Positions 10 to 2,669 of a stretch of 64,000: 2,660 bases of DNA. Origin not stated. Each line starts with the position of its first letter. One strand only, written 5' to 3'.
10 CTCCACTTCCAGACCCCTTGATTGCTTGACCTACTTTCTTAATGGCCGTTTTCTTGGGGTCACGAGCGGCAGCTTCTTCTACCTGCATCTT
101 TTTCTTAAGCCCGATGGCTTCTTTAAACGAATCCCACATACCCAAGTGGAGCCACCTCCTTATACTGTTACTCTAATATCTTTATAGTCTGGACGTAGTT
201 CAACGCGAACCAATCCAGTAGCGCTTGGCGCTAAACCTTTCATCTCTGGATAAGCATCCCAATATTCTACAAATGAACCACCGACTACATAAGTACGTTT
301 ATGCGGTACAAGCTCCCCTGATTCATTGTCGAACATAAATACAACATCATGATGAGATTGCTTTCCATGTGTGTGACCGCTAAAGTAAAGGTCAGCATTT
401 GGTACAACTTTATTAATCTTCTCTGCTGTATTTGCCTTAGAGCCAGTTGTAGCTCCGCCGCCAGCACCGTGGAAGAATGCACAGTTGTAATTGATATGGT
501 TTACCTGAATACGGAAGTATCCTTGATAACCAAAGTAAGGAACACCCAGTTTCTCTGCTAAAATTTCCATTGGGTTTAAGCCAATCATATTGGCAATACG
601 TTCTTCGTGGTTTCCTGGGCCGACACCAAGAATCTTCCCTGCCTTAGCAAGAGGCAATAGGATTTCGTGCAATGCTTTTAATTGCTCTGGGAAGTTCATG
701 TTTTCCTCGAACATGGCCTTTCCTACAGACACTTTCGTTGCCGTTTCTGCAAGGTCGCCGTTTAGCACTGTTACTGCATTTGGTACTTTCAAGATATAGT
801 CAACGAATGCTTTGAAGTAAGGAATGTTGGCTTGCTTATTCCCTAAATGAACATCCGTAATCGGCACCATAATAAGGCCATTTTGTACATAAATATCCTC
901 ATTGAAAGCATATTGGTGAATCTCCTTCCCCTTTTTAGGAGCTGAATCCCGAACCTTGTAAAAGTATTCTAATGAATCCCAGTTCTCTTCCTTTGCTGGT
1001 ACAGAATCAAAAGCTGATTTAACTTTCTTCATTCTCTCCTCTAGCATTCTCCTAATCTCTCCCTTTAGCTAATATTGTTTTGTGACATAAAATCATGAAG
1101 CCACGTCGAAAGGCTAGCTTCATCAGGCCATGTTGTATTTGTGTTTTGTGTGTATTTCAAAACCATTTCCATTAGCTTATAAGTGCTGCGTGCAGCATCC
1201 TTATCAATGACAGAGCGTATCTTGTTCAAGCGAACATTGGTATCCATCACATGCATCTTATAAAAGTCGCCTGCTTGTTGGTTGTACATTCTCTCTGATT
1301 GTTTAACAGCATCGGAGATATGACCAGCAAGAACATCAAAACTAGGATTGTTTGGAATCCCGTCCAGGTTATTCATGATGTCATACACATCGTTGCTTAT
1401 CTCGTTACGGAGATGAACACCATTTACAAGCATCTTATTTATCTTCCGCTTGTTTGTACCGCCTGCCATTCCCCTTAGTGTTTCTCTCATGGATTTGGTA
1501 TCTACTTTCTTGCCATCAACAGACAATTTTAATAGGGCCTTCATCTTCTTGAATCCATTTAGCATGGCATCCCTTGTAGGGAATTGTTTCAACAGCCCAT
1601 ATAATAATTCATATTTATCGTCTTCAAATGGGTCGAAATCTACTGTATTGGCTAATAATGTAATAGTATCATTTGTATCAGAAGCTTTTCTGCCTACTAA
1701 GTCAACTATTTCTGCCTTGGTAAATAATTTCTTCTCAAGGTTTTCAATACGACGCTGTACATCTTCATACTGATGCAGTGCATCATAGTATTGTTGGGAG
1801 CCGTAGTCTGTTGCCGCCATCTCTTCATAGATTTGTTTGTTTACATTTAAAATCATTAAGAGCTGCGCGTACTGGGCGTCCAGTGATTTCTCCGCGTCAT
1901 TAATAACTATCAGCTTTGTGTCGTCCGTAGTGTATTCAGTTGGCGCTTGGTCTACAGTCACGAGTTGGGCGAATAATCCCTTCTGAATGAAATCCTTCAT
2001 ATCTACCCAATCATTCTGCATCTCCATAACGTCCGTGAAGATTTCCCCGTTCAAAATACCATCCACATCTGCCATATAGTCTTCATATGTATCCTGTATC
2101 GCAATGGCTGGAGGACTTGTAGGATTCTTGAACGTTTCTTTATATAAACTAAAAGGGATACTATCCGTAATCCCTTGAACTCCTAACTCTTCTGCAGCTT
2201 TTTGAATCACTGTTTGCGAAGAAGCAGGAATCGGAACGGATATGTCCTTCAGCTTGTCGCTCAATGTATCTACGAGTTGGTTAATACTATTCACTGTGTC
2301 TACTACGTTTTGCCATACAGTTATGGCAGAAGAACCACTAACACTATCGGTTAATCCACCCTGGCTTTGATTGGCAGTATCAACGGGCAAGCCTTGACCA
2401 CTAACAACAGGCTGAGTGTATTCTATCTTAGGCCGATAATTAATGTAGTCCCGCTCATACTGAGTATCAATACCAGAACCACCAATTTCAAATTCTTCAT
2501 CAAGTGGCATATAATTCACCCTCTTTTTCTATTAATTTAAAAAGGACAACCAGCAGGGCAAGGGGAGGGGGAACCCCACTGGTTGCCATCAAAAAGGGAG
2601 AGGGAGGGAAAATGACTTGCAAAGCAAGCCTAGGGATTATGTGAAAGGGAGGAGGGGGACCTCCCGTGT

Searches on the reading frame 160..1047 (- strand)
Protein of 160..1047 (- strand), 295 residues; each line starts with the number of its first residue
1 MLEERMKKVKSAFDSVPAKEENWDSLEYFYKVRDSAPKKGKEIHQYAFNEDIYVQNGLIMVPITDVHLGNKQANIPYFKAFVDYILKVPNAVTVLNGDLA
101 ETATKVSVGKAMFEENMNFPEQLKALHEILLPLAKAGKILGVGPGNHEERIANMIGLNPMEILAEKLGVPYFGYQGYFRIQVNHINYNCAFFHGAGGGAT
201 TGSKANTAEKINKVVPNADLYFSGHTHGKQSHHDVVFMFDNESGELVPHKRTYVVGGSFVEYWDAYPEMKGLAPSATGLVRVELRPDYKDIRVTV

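Call 84: find_encoding_contigs(protein=window:160-1047:-, flank=10000, max_places=1)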
Protein window:160-1047:- (295 aa): 11 contigs read that carry it; 1 place shown.
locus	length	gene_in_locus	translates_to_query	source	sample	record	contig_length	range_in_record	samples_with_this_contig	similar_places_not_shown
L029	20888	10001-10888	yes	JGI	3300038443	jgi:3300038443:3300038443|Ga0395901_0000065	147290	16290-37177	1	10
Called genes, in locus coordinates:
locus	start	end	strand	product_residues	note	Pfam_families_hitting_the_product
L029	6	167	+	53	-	-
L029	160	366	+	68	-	-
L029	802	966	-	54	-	-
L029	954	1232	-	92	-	-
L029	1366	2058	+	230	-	-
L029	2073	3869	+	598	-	-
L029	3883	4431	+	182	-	-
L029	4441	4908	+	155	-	-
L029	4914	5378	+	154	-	-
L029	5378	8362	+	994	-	PF14890:Intein_splicing, PF14528:LAGLIDADG_3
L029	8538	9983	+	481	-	-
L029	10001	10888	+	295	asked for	-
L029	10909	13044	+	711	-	PF04860:Phage_portal, PF04233:Phage_Mu_F (weak)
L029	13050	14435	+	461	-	-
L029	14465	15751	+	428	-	-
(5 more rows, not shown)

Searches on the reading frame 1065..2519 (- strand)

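Call 14: search_protein_families(library=pfam, proteins=[window:1065-2519:-], max_evalue=0.01)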
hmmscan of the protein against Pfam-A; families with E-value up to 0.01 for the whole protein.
window:1065-2519:- (484 aa): 1 family
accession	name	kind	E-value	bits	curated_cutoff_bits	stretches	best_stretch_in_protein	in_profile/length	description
PF14523.12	Syntaxin_2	-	0.0033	17.9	26.5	0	242-272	81-111/134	Syntaxin-like protein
